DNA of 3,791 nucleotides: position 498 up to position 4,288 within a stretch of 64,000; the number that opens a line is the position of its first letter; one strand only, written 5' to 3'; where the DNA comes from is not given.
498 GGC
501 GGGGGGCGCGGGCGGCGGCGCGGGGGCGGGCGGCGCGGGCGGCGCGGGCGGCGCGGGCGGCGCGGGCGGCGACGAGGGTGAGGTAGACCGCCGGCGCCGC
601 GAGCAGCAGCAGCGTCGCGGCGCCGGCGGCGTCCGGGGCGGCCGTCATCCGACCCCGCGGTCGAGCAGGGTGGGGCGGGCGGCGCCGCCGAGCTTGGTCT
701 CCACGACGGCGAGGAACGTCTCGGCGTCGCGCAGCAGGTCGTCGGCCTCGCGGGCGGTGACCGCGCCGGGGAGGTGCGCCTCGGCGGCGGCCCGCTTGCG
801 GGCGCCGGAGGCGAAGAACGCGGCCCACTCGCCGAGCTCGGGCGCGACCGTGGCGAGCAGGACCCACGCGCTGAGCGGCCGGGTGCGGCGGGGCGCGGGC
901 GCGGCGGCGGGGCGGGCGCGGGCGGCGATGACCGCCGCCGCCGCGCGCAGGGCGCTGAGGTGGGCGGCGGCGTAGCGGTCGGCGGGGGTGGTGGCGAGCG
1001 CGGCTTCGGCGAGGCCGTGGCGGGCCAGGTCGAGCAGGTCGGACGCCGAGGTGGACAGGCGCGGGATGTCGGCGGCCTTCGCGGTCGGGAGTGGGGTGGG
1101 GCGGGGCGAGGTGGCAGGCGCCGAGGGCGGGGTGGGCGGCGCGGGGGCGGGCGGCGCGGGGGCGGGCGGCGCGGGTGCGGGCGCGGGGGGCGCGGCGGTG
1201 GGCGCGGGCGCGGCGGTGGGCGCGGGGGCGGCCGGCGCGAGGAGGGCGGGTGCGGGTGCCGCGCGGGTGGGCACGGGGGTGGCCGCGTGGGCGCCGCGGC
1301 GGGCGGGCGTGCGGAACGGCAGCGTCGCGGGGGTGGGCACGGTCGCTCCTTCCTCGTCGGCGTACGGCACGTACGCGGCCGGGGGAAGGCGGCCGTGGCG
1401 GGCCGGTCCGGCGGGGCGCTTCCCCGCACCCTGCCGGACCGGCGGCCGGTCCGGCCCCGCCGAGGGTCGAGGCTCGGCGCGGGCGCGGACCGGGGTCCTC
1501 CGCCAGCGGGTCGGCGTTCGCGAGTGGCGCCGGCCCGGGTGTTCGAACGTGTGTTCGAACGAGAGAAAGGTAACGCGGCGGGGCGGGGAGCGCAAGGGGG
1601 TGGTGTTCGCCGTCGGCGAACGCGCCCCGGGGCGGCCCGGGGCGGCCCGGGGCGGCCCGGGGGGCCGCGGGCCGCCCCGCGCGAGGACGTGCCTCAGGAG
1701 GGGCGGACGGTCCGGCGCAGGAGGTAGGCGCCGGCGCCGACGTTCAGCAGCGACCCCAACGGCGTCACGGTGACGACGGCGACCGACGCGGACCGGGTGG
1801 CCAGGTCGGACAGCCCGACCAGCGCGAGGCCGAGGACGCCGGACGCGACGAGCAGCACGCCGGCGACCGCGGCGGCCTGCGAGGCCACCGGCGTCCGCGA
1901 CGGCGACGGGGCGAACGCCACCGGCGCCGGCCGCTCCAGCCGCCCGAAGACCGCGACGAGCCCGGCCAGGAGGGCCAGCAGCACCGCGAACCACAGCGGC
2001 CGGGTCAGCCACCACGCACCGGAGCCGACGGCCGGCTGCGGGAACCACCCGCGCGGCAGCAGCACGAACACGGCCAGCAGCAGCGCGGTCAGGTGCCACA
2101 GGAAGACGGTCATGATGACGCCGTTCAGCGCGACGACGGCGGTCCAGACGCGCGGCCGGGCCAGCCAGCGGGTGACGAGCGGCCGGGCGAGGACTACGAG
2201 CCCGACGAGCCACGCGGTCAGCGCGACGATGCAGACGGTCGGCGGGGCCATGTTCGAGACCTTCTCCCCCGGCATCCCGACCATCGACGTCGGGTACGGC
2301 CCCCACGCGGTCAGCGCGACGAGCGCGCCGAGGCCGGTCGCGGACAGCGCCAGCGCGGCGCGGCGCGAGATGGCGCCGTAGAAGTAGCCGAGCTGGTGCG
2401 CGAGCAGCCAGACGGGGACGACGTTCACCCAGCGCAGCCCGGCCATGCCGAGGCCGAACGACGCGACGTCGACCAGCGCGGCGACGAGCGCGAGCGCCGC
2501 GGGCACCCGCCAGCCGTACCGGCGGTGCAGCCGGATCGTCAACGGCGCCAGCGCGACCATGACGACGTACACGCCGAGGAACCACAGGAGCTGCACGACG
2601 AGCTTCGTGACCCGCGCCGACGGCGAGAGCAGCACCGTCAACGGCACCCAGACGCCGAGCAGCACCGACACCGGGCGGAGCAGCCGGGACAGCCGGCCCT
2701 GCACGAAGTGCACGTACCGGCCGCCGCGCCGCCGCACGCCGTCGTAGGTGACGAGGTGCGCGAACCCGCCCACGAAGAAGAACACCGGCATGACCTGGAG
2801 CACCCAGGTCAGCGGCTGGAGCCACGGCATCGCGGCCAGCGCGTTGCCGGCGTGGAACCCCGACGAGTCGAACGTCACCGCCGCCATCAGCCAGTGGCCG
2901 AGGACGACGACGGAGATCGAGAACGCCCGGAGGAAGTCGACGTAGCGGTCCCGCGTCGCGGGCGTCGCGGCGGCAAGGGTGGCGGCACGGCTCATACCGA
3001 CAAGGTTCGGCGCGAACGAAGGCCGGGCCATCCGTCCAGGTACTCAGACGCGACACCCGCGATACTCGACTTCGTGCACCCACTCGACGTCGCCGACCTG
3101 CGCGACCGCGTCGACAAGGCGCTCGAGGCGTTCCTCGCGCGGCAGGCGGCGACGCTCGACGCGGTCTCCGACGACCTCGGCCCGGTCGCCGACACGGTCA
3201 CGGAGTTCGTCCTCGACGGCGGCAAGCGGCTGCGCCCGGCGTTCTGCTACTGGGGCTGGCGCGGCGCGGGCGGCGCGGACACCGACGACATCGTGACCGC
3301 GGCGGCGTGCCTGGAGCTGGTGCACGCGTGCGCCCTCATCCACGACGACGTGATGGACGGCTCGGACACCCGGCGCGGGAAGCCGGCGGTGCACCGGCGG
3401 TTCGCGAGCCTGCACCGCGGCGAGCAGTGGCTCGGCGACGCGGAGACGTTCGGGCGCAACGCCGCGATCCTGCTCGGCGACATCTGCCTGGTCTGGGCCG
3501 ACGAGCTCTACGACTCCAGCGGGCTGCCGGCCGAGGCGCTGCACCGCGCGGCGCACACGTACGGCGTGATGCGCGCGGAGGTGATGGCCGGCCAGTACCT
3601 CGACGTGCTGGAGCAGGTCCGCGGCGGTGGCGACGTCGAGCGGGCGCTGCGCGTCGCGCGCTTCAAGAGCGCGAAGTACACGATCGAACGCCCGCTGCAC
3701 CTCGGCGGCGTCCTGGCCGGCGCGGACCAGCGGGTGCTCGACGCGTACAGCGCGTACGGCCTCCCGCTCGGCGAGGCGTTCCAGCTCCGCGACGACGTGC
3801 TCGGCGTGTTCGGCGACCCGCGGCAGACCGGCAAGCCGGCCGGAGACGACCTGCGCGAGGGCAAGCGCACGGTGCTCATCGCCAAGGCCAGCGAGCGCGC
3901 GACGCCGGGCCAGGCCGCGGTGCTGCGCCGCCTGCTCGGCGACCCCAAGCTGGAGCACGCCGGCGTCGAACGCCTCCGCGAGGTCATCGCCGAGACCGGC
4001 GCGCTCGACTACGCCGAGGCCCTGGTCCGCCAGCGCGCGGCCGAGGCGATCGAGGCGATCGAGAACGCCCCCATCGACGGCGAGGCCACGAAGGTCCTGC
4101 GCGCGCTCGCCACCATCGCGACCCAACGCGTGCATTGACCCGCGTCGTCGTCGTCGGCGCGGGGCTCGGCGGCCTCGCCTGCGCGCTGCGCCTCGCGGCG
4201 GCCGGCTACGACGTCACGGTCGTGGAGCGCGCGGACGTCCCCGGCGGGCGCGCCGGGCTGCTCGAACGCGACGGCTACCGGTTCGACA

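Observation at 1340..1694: Perfect LexA SOS box upstream of a SAV_6107-family HEPN gene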

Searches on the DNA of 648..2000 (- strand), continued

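Call 64: search_with_rna_model(model_id=R1, sources=[L001, L002, L003, L004, L006, L007, L009, L010, L011, L012, L013, L014, L015, L016, L017, L018, L019, L020, L022, L023, L025, L026, L027, L030, L031, L032, L033, L034, L035, L036, L037, L038, L040, L041, L042, L043, L045, L047, L048, L051, L057, L058, L059, L060, L061, L062, L063, L064, L066, L067, L068, L069, L071, L072, L073, L074, L076, L077, L079, L081, L082, L083, L084, L085], max_evalue=0.005, make_alignment=true)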
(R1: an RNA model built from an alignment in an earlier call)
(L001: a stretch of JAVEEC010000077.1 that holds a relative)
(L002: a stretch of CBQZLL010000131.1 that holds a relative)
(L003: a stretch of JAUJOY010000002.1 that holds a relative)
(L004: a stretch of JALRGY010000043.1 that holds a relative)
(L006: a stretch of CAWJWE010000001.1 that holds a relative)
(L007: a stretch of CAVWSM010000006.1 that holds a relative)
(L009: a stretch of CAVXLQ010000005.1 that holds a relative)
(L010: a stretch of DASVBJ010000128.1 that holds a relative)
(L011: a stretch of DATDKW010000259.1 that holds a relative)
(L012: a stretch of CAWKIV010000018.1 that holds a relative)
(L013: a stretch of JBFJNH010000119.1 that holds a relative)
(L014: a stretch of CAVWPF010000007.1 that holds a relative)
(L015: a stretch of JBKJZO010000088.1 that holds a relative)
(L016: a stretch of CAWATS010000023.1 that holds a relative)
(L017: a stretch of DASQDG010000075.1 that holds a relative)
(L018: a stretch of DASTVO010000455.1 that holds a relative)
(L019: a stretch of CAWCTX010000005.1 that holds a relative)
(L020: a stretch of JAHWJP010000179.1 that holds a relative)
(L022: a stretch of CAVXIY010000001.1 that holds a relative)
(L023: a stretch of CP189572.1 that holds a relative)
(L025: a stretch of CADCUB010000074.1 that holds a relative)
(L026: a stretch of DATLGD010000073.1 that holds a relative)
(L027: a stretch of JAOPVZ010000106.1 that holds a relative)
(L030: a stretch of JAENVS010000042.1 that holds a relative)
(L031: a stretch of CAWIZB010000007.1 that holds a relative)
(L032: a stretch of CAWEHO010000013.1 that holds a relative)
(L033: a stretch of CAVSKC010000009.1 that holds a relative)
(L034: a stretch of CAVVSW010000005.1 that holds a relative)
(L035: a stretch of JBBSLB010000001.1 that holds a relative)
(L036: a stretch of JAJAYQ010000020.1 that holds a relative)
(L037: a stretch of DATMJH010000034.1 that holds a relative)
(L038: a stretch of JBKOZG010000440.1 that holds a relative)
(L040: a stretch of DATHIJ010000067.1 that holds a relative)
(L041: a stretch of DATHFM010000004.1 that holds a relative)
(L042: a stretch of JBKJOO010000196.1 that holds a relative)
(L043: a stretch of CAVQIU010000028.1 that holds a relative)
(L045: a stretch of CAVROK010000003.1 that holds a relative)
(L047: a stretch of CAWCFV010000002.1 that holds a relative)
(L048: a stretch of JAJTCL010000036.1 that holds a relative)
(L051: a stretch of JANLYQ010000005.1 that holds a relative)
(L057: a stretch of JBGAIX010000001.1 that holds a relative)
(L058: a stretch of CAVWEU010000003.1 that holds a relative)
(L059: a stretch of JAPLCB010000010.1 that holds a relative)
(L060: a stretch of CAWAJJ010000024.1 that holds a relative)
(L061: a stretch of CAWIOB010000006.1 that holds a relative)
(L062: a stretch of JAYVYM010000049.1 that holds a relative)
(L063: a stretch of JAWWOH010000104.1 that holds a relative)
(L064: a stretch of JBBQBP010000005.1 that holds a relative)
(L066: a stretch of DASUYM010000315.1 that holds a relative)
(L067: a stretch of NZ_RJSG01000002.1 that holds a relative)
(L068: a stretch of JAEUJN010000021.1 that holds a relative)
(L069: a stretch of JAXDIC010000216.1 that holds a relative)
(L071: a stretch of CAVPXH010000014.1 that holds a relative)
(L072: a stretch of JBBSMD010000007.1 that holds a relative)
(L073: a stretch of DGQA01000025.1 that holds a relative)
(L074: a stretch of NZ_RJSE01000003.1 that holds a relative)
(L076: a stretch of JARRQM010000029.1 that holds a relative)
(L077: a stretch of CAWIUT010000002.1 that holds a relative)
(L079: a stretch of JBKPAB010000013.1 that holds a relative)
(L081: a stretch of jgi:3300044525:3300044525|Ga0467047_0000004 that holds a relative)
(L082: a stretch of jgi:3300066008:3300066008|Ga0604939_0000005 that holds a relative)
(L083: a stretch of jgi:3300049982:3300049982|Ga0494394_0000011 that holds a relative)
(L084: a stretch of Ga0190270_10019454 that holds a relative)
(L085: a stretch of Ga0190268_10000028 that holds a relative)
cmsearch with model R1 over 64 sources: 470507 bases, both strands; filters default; matches with E-value up to 0.005: 49.
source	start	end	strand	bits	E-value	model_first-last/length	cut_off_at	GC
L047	3543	3581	+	53.8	1.4e-09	1-39/39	no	0.85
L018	3519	3557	+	53.5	1.6e-09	1-39/39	no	0.85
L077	3450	3488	+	52.9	2.3e-09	1-39/39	no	0.77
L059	3668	3706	+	52.6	2.7e-09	1-39/39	no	0.74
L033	3610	3648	+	51.6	4.6e-09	1-39/39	no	0.82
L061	3485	3523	+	50.9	6.8e-09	1-39/39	no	0.74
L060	3569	3607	+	50.9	6.9e-09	1-39/39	no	0.69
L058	3431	3469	+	50.9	7e-09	1-39/39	no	0.72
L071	3334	3372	+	50.6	8.2e-09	1-39/39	no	0.69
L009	3510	3548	+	50.1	1.1e-08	1-39/39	no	0.85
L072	561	599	+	49.5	1.6e-08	1-39/39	no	0.85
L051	3491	3529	+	48.9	2.1e-08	1-39/39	no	0.82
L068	2260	2298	+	48.8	2.2e-08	1-39/39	no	0.77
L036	3504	3542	+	48.2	3.2e-08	1-39/39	no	0.79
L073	3756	3794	+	48.1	3.2e-08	1-39/39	no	0.72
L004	3518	3556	+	48.1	3.4e-08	1-39/39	no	0.74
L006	3510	3548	+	47.5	4.6e-08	1-39/39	no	0.77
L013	3492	3530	+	46.7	7.1e-08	1-39/39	no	0.67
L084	2677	2715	-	44.9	1.9e-07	1-39/39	no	0.79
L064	3469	3508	+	43.2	5e-07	1-39/39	no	0.82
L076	2579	2617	+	43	5.5e-07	1-39/39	no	0.87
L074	3473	3511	+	40.9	1.8e-06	1-39/39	no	0.69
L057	3816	3855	+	40.6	2.1e-06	1-39/39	no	0.77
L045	3516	3555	+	40.3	2.6e-06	1-39/39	no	0.73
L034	3538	3577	+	38.9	5.3e-06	1-39/39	no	0.82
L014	3887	3926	+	37.2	1.4e-05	1-39/39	no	0.85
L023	3442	3479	+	36.8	1.7e-05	1-39/39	no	0.87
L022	3976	4015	+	36.6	1.9e-05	1-39/39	no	0.7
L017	3487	3526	+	36.3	2.3e-05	1-39/39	no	0.73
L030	3422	3461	+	35.2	4.4e-05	1-39/39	no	0.85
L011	3474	3511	+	34.2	7.4e-05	1-39/39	no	0.82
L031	3791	3830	+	34.1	7.9e-05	1-39/39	no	0.57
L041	3904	3943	+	34.1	7.9e-05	1-39/39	no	0.57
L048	1596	1635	+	34.1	7.9e-05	1-39/39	no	0.57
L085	3375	3414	+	33.8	9.2e-05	1-39/39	no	0.9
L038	3912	3951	+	33.6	0.0001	1-39/39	no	0.6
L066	2247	2286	+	32.2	0.00023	1-39/39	no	0.7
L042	3379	3417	+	31.7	0.0003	1-39/39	no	0.77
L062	1677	1715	+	31.7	0.0003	1-39/39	no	0.77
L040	3288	3327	+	31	0.00045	1-39/39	no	0.6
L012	3502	3541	+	30.7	0.0005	1-39/39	no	0.93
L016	3504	3543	+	30.7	0.00053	1-39/39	no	0.9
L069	822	859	+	29.4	0.0011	1-39/39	no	0.87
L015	3303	3340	+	28.9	0.0014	1-39/39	no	0.82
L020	85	123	+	28.4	0.0018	1-39/39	no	0.74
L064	3469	3508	-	27.9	0.0024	1-39/39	no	0.82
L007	3370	3404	+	27.6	0.003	1-39/39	no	0.83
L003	3371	3409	+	27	0.0041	1-39/39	no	0.72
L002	1549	1586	+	26.7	0.0047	1-39/39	no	0.84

Alignment A6: 49 matches aligned to the model, 53 columns, each read 5' to 3' on its own strand. Consensus structure (alignment columns), stored with it:
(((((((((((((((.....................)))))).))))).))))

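Call 110: build_rna_model(alignment_id=A9)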
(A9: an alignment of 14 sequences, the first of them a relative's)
Model R2 built from alignment A9 (14 sequences, 166 columns); structure: RNAalifold consensus.
model positions 134; base pairs 34; branch points 2; effective number of sequences 1.8; information 0.59 bits per position. Calibrated on 0.2 Mb of random sequence (short: E-values are rough).
structure used (alignment columns):
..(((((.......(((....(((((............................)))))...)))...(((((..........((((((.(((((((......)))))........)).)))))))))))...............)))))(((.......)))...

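Call 111: search_with_rna_model(model_id=R2, sources=[window, L001, L002, L081, L082, L083, L085, L090, L005, L039, L046, L054, L065, L029, L049, L050, L053, L056, L070, L078, L068, L072, L076, L087, L088, L089, L009, L018, L067, L031], max_evalue=1, show_alignments=1)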
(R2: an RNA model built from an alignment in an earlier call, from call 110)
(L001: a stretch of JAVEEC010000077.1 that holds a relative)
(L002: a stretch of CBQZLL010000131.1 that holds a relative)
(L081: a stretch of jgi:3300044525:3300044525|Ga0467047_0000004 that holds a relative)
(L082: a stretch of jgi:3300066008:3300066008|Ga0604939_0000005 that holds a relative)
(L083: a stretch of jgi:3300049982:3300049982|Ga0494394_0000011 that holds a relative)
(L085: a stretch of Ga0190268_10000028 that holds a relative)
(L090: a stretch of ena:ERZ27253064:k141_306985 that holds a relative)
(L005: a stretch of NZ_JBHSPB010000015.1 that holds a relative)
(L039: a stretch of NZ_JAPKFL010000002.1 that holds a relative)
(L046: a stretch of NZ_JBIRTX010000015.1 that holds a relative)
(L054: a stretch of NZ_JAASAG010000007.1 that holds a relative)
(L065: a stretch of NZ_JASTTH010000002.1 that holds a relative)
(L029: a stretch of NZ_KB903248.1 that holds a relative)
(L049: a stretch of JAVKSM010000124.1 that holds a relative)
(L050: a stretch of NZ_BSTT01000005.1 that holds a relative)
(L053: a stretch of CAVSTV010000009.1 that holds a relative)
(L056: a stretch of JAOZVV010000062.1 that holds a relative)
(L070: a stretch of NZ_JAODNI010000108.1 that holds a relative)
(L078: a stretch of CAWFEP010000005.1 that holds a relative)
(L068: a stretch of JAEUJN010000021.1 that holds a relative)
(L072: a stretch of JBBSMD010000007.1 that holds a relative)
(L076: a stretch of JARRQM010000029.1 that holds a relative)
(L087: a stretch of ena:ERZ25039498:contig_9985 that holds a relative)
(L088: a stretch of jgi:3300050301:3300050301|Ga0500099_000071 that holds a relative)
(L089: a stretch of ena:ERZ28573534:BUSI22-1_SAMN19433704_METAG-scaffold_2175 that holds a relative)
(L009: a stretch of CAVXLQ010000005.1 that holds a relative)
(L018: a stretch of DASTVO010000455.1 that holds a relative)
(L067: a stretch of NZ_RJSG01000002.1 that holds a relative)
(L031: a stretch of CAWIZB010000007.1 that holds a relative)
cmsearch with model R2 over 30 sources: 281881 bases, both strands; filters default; matches with E-value up to 1: 20.
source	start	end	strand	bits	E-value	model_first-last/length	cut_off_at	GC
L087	3385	3515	+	91.1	2e-13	1-134/134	no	0.82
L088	3367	3499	+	84.7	2.6e-12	1-134/134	no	0.81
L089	3486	3624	+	71.9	4.4e-10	1-134/134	no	0.73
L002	1533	1664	+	67.4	2.6e-09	1-134/134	no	0.82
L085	3365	3493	+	65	6.9e-09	1-134/134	no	0.81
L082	2335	2455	+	63.4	1.3e-08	1-134/134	no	0.83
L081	2225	2346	+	48.5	5e-06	1-134/134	no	0.88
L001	3582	3676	+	43.1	4.3e-05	12-113/134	no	0.82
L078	3717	3852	+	40.8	0.00011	1-134/134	no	0.65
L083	2301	2344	+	34.5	0.0014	60-104/134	no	0.84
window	1375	1505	-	33.2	0.0023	1-134/134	no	0.86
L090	4836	4966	+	33.2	0.0023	1-134/134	no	0.86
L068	2255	2379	+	32.2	0.0034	1-134/134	no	0.75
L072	550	673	+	29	0.012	1-134/134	no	0.78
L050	3352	3440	+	27.9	0.019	1-134/134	no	0.78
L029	3339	3445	+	27.1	0.026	1-134/134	no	0.74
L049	3405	3505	+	25.4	0.052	1-134/134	no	0.69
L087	3317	3447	-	20.4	0.37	1-134/134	no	0.71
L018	3560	3651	-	19.2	0.61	1-134/134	no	0.77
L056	3475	3521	+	18.9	0.68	61-104/134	no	0.79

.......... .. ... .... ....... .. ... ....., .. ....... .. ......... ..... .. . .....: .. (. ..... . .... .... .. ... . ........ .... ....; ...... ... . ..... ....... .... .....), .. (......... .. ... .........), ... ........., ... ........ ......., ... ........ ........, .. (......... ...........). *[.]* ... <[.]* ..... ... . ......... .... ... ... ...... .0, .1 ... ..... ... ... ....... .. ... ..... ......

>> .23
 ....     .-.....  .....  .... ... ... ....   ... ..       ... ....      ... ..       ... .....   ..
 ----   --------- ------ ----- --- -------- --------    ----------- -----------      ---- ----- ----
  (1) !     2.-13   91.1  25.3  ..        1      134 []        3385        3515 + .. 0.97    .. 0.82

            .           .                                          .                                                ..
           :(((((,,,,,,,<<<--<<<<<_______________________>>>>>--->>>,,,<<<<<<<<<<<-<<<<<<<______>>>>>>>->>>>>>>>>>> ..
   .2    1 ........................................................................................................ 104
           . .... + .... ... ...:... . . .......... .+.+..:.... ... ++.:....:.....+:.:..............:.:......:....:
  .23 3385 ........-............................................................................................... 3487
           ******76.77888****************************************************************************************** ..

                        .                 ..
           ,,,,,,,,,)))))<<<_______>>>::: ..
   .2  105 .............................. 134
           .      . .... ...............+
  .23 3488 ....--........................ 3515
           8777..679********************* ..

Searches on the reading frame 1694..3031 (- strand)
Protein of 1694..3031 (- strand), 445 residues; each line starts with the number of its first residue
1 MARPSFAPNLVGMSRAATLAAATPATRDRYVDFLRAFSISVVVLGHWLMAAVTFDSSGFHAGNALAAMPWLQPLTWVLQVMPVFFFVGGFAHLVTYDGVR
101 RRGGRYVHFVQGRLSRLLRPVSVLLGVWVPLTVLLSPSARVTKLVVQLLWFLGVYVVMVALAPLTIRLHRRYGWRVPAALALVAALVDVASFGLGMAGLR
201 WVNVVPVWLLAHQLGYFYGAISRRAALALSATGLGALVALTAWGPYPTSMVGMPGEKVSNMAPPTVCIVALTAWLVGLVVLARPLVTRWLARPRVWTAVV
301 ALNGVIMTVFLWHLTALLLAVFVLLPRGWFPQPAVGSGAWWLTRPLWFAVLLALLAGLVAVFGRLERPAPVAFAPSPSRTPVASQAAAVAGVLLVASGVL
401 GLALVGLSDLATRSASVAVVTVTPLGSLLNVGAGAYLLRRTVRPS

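Call 4: search_protein_families(library=ncbifam, proteins=[window:1694-3031:-], max_evalue=0.01)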
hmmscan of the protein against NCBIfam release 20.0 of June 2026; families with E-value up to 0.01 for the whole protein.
window:1694-3031:- (445 aa): 0 families

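Call 5: search_protein_families(library=pfam, proteins=[window:1694-3031:-], max_evalue=0.01)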
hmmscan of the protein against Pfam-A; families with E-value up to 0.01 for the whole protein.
window:1694-3031:- (445 aa): 1 family
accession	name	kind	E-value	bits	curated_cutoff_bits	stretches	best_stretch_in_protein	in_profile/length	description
PF01757.29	Acyl_transf_3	-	5.3e-21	75.5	31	1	29-360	2-323/326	Acyltransferase domain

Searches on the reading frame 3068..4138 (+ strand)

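Call 4: search_protein_families(library=ncbifam, proteins=[window:3068-4138:+], max_evalue=0.01)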
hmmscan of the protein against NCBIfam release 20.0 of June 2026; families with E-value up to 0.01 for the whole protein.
window:3068-4138:+ (356 aa): 16 families
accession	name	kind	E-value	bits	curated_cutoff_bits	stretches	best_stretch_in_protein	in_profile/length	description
NF042416.1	GFPPS_Mycobact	equivalog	1.6e-101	339.8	600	1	13-354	3-348/350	bifunctional (2E,6E)-farnesyl/geranyl diphosphate synthase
NF041169.1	f2_encap_cargo4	exception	9.2e-81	271.7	450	1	9-355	6-333/334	family 2 encapsulin nanocompartment cargo protein polyprenyl transferase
NF041003.1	GGPP_syn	equivalog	1.6e-42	145.7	500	1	34-354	22-324/326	geranylgeranyl diphosphate synthase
NF040698.1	IdsA_Meth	equivalog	1.3e-41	142.9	468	1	42-354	32-326/328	short chain isoprenyl diphosphate synthase IdsA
NF045549.1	GGPPsyn_IdsB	equivalog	3.9e-34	118.2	475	1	50-354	63-344/346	geranylgeranyl diphosphate synthase IdsB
NF042417.1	NPPPS_Mycobact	equivalog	6.3e-32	110.9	600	1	10-353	21-332/335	nonaprenyl/(2E,6E)-farnesyl/geranylgeranyl diphosphat synthase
NF008140.0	PRK10888.1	equivalog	1.4e-31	110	412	1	28-354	20-321/323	octaprenyl diphosphate synthase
TIGR02748.1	GerC3_HepT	equivalog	9e-30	103.9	456.55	1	31-354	22-317/319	heptaprenyl diphosphate synthase component II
NF040789.2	gerfarn_diphsyn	equivalog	2.1e-29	102.8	560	1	73-350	82-339/345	geranylfarnesyl diphosphate synthase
NF045485.1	FPPsyn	subfamily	1.8e-28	99.5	275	1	47-270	32-243/288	farnesyl diphosphate synthase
TIGR02749.1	prenyl_cyano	equivalog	1.4e-24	86.7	383.2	2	213-355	185-321/322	solanesyl diphosphate synthase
NF045628.1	HxpDPsynlarge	equivalog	3.5e-24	85.4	500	1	32-356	15-311/311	hexaprenyl-diphosphate synthase large subunit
NF045685.1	GGPPSynCrtE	equivalog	5.6e-24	84.7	460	1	46-268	36-246/293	geranylgeranyl diphosphate synthase CrtE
NF007877.0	PRK10581.1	equivalog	2.6e-19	69.5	321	1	11-269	10-250/299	(2E,6E)-farnesyl diphosphate synthase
NF040627.1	GFPS_Meth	equivalog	1.2e-09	38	600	1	46-246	34-209/285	geranylfarnesyl diphosphate synthase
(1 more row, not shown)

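Call 5: search_protein_families(library=pfam, proteins=[window:3068-4138:+], max_evalue=0.01)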
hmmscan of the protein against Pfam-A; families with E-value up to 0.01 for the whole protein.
window:3068-4138:+ (356 aa): 1 family
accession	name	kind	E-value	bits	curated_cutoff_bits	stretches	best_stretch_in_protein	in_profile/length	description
PF00348.22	polyprenyl_synt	-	3.5e-52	177.6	27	1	44-302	8-246/251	Polyprenyl synthetase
